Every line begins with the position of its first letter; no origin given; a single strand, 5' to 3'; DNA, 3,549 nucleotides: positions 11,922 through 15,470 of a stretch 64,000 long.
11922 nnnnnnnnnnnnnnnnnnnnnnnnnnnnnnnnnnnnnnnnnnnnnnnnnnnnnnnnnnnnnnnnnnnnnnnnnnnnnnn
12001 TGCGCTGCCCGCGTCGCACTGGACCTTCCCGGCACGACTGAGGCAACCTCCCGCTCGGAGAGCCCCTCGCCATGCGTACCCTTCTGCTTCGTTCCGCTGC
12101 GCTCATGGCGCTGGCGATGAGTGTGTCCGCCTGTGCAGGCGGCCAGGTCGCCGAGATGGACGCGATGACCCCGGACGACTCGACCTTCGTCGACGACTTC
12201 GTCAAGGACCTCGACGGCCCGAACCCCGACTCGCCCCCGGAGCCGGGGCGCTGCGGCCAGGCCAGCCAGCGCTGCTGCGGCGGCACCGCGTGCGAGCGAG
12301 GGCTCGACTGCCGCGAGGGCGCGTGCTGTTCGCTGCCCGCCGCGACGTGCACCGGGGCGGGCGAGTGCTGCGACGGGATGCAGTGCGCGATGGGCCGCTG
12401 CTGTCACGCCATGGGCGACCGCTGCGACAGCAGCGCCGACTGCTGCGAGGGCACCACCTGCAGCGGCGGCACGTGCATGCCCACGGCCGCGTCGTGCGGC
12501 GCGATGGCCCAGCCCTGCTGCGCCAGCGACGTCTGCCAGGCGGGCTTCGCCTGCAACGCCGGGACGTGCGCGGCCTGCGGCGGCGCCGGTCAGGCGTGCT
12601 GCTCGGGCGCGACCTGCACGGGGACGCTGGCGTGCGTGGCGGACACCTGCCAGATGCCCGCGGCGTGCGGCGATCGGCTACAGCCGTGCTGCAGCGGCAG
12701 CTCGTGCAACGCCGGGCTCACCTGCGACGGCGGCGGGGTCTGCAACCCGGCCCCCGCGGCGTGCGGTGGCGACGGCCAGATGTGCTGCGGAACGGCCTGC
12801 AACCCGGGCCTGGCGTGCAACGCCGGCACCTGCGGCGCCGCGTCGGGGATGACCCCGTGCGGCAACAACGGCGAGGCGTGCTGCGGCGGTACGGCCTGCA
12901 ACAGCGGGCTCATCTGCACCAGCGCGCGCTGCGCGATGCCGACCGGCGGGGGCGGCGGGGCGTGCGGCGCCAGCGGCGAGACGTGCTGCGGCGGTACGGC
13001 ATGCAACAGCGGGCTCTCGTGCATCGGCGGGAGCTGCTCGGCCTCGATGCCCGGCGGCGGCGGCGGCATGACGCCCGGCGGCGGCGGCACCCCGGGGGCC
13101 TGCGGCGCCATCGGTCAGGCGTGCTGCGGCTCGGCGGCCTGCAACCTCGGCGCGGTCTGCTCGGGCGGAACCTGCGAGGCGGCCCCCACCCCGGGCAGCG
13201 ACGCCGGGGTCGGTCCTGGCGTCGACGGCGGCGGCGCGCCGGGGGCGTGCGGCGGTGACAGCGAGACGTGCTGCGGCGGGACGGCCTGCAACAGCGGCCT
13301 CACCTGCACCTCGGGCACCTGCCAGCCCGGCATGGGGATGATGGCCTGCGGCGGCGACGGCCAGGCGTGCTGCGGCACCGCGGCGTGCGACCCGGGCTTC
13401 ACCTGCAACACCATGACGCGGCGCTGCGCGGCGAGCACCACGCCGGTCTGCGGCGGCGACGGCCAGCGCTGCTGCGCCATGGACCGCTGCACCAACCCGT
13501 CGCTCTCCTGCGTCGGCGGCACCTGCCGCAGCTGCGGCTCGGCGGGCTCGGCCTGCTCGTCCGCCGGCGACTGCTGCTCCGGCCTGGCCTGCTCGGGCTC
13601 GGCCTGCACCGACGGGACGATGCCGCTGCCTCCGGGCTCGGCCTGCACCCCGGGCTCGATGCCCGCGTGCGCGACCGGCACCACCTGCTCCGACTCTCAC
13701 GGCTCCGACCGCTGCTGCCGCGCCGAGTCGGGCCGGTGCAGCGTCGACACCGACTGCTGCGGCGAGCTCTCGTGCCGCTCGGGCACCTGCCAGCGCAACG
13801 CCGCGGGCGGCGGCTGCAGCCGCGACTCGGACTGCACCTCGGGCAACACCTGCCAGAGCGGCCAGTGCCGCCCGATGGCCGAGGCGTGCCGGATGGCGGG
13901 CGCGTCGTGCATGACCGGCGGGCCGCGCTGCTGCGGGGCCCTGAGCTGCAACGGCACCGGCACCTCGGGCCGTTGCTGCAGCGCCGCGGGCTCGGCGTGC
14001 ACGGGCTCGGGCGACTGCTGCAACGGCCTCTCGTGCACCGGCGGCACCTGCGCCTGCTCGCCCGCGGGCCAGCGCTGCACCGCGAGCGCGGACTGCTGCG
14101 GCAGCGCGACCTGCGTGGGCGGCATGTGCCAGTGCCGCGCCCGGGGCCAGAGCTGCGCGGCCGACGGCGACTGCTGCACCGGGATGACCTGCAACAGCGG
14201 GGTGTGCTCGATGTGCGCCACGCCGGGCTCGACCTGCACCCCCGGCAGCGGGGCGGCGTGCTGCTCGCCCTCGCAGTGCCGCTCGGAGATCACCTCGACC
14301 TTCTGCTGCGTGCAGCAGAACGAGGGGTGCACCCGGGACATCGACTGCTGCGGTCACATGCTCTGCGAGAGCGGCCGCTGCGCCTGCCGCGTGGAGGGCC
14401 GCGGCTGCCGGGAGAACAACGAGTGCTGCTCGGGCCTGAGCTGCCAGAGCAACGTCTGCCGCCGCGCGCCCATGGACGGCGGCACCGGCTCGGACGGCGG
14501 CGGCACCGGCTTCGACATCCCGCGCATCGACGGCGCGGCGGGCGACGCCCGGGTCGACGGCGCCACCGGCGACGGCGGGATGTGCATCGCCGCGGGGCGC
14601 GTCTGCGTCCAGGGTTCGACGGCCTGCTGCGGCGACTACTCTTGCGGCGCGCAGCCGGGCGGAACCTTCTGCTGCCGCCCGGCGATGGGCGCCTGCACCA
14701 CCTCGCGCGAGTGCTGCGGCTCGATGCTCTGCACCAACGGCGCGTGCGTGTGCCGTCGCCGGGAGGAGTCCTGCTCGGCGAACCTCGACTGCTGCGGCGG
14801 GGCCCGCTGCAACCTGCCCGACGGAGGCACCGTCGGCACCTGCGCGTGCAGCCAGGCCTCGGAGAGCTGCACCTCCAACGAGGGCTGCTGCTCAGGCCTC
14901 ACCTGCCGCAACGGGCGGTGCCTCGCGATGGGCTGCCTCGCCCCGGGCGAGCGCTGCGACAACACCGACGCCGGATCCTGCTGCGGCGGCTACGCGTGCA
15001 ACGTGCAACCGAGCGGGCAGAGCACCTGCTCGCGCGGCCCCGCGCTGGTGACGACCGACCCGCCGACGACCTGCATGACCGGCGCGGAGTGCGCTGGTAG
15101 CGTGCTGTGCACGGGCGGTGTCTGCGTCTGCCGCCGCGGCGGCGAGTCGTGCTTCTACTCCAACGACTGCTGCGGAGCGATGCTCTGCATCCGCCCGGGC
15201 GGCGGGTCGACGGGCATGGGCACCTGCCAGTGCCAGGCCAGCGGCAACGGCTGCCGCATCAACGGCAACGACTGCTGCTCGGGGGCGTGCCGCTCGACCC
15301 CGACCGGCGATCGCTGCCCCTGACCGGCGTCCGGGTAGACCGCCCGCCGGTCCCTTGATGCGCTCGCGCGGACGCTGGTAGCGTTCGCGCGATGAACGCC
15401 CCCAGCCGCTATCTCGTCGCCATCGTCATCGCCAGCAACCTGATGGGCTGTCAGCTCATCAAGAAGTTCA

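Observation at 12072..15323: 1083-aa lipoprotein built from about 27 tandem six-cysteine, knottin-like mini-modules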

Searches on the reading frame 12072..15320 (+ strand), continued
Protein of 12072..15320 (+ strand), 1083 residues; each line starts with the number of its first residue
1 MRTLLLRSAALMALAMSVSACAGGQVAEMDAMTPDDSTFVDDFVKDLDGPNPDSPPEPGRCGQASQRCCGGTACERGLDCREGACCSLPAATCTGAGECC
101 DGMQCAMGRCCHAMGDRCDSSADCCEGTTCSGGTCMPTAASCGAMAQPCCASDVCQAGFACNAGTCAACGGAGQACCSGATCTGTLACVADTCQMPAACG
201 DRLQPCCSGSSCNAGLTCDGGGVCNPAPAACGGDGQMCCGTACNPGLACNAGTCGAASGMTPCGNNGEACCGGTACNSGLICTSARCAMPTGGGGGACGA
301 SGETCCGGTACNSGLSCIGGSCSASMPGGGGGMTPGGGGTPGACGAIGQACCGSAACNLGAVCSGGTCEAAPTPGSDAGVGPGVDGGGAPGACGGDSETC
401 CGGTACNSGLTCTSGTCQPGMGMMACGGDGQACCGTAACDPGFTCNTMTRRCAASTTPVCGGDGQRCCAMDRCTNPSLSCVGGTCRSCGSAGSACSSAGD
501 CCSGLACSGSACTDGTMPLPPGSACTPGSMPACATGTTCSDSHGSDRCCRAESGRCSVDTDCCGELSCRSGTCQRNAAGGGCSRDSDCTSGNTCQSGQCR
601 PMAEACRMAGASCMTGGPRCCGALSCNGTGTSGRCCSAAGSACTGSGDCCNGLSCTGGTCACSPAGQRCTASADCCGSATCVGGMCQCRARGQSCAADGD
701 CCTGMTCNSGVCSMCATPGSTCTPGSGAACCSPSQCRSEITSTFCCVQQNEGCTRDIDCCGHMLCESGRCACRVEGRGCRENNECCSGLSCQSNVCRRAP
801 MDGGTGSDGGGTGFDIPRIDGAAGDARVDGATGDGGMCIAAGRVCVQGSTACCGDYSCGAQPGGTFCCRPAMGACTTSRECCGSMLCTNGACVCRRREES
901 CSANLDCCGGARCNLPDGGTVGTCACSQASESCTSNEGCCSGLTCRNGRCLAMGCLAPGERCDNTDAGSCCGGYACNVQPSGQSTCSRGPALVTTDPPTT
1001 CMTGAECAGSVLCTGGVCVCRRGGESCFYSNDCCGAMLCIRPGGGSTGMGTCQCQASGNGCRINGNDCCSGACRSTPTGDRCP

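Call 83: search_protein_families(library=pfam, proteins=[P0134, P0053, P0064, P0159, P0135, P0143, P0156], max_evalue=0.00001)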
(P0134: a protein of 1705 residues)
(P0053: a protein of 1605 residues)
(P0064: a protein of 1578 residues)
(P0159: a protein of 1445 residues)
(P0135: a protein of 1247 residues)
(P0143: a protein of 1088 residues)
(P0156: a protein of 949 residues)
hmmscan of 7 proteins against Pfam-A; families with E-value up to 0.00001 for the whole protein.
P0134 (1705 aa): 3 families
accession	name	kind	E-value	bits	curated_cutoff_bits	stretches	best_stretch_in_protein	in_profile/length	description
PF03160.20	Calx-beta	-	3.7e-22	79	27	1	710-824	1-119/119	Calx-beta domain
PF15902.12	Sortilin-Vps10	-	6.4e-13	48.7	33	0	1610-1673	3-67/446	Sortilin, neurotensin receptor 3,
PF23416.1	DUF7107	-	1.3e-12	48.3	24.6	0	446-488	2-46/48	Domain of unknown function (DUF7107)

P0053 (1605 aa): 0 families

P0064 (1578 aa): 0 families

P0159 (1445 aa): 0 families

P0135 (1247 aa): 0 families

P0143 (1088 aa): 3 families
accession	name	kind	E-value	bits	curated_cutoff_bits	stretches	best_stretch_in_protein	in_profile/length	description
PF23416.1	DUF7107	-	1.1e-30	106.1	24.6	3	446-490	1-47/48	Domain of unknown function (DUF7107)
PF21164.2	Dumpy_DPY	-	2.7e-17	62.8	27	0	545-565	2-22/24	Dumpy, DPY module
PF04706.18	Dickkopf_N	-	2.2e-16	60.3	25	0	522-540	33-51/51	Dickkopf N-terminal cysteine-rich region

P0156 (949 aa): 2 families
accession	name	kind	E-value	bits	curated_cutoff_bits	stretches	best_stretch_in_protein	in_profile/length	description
PF01364.23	Peptidase_C25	-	1.9e-08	34.4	23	1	416-631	99-373/374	Peptidase family C25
PF07591.16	PT-HINT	-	4.9e-06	27.3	27.7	1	806-945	2-130/137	Pretoxin HINT domain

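Call 84: search_protein_families(library=pfam, proteins=[P0131, P0130, P0043, P0061, P0088, P0127, P0047, P0054, P0155, P0069], max_evalue=0.00001)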
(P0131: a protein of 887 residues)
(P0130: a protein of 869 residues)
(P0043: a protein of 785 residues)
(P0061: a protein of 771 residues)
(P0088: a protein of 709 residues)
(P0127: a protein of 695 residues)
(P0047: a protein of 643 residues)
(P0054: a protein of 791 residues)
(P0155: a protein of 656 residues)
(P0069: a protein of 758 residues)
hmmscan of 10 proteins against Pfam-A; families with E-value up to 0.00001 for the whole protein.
P0131 (887 aa): 3 families
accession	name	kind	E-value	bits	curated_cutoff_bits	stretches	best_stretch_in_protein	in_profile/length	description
PF23416.1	DUF7107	-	6.4e-25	87.7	24.6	1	454-498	1-45/48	Domain of unknown function (DUF7107)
PF04706.18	Dickkopf_N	-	6.2e-09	36.5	25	1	454-498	1-49/51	Dickkopf N-terminal cysteine-rich region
PF01683.23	EB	-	6.2e-06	26.6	24.3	0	461-497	1-37/52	EB module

P0130 (869 aa): 1 family
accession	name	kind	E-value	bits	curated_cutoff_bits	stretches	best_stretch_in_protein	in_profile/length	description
PF13620.12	CarboxypepD_reg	-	5.4e-16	59.2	32.3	1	198-279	2-81/82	Carboxypeptidase regulatory-like domain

P0043 (785 aa): 2 families
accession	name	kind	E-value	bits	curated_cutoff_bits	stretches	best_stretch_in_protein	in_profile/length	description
PF01551.29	Peptidase_M23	-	3.1e-22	79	28.7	1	277-381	1-90/96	Peptidase family M23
PF16158.11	N_BRCA1_IG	-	2.6e-14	54.1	28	1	440-536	6-108/108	Ig-like domain from next to BRCA1 gene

P0061 (771 aa): 2 families
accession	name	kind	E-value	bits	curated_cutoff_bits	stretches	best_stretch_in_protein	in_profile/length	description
PF01551.29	Peptidase_M23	-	2.9e-24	85.5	28.7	1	268-370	2-90/96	Peptidase family M23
PF16158.11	N_BRCA1_IG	-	2.5e-10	41.3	28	1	431-523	9-108/108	Ig-like domain from next to BRCA1 gene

P0088 (709 aa): 0 families

P0127 (695 aa): 2 families
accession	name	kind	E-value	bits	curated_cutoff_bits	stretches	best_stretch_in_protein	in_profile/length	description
PF02868.21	Peptidase_M4_C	-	4.9e-29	101.8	24.4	1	362-529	1-165/165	Thermolysin metallopeptidase, alpha-helical domain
PF01447.24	Peptidase_M4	-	1.1e-07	32.8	22.4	1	245-359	27-145/145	Thermolysin metallopeptidase, catalytic domain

P0047 (643 aa): 2 families
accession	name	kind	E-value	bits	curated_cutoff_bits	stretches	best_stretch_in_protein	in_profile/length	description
PF01183.26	Glyco_hydro_25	-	4.3e-29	102.6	27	1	58-236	1-179/180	Glycosyl hydrolases family 25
PF07740.17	Toxin_12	-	6.6e-11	43.1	21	0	386-409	1-24/30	Ion channel inhibitory toxin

P0054 (791 aa): 5 families
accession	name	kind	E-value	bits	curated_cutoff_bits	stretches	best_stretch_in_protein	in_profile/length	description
PF23416.1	DUF7107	-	1.1e-30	106.1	24.6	0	309-356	1-48/48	Domain of unknown function (DUF7107)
PF01683.23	EB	-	4.2e-22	78.4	24.3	0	293-328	5-40/52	EB module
PF13365.12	Trypsin_2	-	1.3e-17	65.3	27.6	1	66-209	1-144/144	Trypsin-like peptidase domain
PF04706.18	Dickkopf_N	-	1.4e-15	57.8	25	0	653-697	2-50/51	Dickkopf N-terminal cysteine-rich region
PF00089.32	Trypsin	-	2.5e-08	34.5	20.6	1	78-232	36-216/220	Trypsin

P0155 (656 aa): 3 families
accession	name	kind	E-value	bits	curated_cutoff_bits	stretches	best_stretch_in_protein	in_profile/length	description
PF23416.1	DUF7107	-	2.5e-39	133.8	24.6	2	456-500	2-46/48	Domain of unknown function (DUF7107)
PF01683.23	EB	-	2.7e-26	91.8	24.3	0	462-501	1-40/52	EB module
PF04706.18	Dickkopf_N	-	2.1e-14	54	25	0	248-269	30-51/51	Dickkopf N-terminal cysteine-rich region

P0069 (758 aa): 0 families

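Call 85: search_protein_families(library=pfam, proteins=[P0052, P0111, P0116, P0141, P0154, P0166, P0118, P0085, P0059, P0095], max_evalue=0.00001)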
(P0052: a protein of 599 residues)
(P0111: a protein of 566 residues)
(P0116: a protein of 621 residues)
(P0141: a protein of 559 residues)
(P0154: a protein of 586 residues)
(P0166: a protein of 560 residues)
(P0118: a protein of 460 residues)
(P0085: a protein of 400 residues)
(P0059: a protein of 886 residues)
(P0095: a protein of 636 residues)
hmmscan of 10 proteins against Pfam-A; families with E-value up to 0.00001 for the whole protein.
P0052 (599 aa): 2 families
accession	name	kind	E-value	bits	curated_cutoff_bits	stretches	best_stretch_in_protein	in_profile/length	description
PF01551.29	Peptidase_M23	-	2.4e-25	89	28.7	1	89-191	2-91/96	Peptidase family M23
PF16158.11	N_BRCA1_IG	-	6e-11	43.3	28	1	241-325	9-100/108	Ig-like domain from next to BRCA1 gene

P0111 (566 aa): 2 families
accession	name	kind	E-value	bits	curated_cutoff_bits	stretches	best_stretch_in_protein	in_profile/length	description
PF01551.29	Peptidase_M23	-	8.9e-23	80.8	28.7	1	80-179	2-90/96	Peptidase family M23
PF16158.11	N_BRCA1_IG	-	1.2e-14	55.2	28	1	237-334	5-108/108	Ig-like domain from next to BRCA1 gene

P0116 (621 aa): 2 families
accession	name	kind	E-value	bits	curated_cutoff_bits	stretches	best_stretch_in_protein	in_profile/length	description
PF01551.29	Peptidase_M23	-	1.2e-24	86.8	28.7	1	117-219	2-90/96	Peptidase family M23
PF16158.11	N_BRCA1_IG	-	8.7e-15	55.6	28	1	277-369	7-106/108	Ig-like domain from next to BRCA1 gene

P0141 (559 aa): 2 families
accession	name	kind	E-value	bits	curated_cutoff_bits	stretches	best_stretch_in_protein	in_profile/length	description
PF02868.21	Peptidase_M4_C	-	4.8e-27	95.3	24.4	1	224-392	1-165/165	Thermolysin metallopeptidase, alpha-helical domain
PF01447.24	Peptidase_M4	-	2.3e-10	41.5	22.4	1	151-221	67-145/145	Thermolysin metallopeptidase, catalytic domain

P0154 (586 aa): 0 families

P0166 (560 aa): 2 families
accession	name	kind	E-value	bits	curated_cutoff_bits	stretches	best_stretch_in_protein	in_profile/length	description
PF01551.29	Peptidase_M23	-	3.1e-23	82.2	28.7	1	106-206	2-89/96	Peptidase family M23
PF16158.11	N_BRCA1_IG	-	4e-11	43.9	28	1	269-364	6-108/108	Ig-like domain from next to BRCA1 gene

P0118 (460 aa): 1 family
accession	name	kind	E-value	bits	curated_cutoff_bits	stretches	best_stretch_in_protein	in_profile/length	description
PF02557.22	VanY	-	7.4e-06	26.2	25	0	127-193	16-85/132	D-alanyl-D-alanine carboxypeptidase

P0085 (400 aa): 0 families

P0059 (886 aa): 1 family
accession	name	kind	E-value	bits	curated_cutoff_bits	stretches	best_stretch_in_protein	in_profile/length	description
PF04706.18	Dickkopf_N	-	9.9e-10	39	25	0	419-451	18-50/51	Dickkopf N-terminal cysteine-rich region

P0095 (636 aa): 0 families

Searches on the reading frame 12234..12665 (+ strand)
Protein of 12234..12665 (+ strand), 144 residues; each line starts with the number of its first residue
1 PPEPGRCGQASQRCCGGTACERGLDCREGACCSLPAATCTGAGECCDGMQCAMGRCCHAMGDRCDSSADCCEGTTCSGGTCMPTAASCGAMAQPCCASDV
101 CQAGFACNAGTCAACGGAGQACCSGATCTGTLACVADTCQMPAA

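Call 51: predict_structure(alignment_id=A4)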
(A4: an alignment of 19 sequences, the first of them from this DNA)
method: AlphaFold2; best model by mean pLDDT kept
length: 144 residues; sequences in the alignment: 19
mean_pLDDT: 86.6   pTM: 0.53
mean pLDDT of the five models: 86.6, 86.4, 84.9, 79.4, 78.7
residues with pLDDT >= 90: 55; 70-90: 81; 50-70: 6; < 50: 2
segments of 3 or more residues with pLDDT < 50: none
pLDDT, mean of each block of 10 residues (from residue 1): 68 86 86 87 87 94 92 92 80 85 86 91 84 92 86
secondary structure, 60 per line:
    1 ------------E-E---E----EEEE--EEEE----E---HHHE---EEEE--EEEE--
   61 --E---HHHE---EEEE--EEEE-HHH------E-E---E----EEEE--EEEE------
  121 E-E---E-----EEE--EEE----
elements in order: E24-27 E30-33 E49-52 E55-58 E74-77 E80-83 E105-108 E111-114 E133-135 E138-140

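Call 56: fold_search(model_id=the predicted structure, library=pdb)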
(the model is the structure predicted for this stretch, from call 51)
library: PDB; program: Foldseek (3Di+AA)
matches with E <= 10: 82; with E <= 0.001: 0
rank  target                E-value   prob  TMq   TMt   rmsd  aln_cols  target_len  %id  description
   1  5z5k_B                2.3e-01  0.75  0.19  0.38   7.2        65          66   18  Structure of the DCC-Draxin complex (released 2018-06-20)
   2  5o57_MODEL_1_A        5.3e-01  0.41  0.20  0.29   6.7        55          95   25  Solution Structure of the N-terminal Region of Dkk4 (released 2018-06-13)
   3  1d1h_MODEL_1_A        1.0e+00  0.84  0.19  0.73   0.8        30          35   23  SOLUTION STRUCTURE OF HANATOXIN 1 (released 2000-09-20)
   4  6cuc_MODEL_1_A        1.0e+00  0.10  0.15  0.25  14.1        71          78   21  Solution structure of double knot toxin (DkTx) (released 2019-03-27)
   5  1la4_MODEL_1_A        1.1e+00  0.75  0.19  0.71   1.1        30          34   30  Solution Structure of SGTx1 (released 2003-11-11)
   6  1h9h_I                1.3e+00  0.51  0.17  0.70   3.1        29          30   31  COMPLEX OF EETI-II WITH PORCINE TRYPSIN (released 2004-07-26)
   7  5irx_E                1.4e+00  0.12  0.16  0.29  13.8        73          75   22  Structure of TRPV1 in complex with DkTx and RTX, determined in lipid nanodisc (released 2016-05-25)
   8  6phc_E                1.4e+00  0.05  0.18  0.17  13.8       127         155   18  Pfs25 in complex with the human transmission blocking antibody 2544 (released 2019-10-02)
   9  6phc_I                1.4e+00  0.04  0.18  0.17  14.1       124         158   18  Pfs25 in complex with the human transmission blocking antibody 2544 (released 2019-10-02)
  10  1w7z_A                1.5e+00  0.57  0.17  0.69   1.2        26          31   31  Crystal structure of the free (uncomplexed) Ecballium elaterium trypsin inhibitor (EETI-II) (released 2005-11-01)
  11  1h9i_I                1.6e+00  0.44  0.17  0.70   3.0        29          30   28  COMPLEX OF EETI-II MUTANT WITH PORCINE TRYPSIN (released 2004-07-26)
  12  1mct_I                1.6e+00  0.38  0.15  0.70   2.8        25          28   28  THE REFINED 1.6 ANGSTROMS RESOLUTION CRYSTAL STRUCTURE OF THE COMPLEX FORMED BETWEEN PORCINE BETA-TRYPSIN AND MCTI-A,  (released 1994-01-31)
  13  1hp3_MODEL_1_A        1.7e+00  0.47  0.16  0.62   1.5        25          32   44  C-TERMINAL TRUNCATION OF OMEGA-ATRACOTOXIN-HV2A (CT-HV2A) (released 2002-12-11)
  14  6cei_MODEL_1_A        2.3e+00  0.57  0.18  0.74   1.0        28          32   32  Solution NMR Structure of Conotoxin GXIA from Conus geographus (released 2018-03-07)
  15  1z1y_A                2.3e+00  0.03  0.19  0.17  13.5       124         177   19  Crystal structure of Methylated Pvs25, an ookinete protein from Plasmodium vivax (released 2005-12-06)
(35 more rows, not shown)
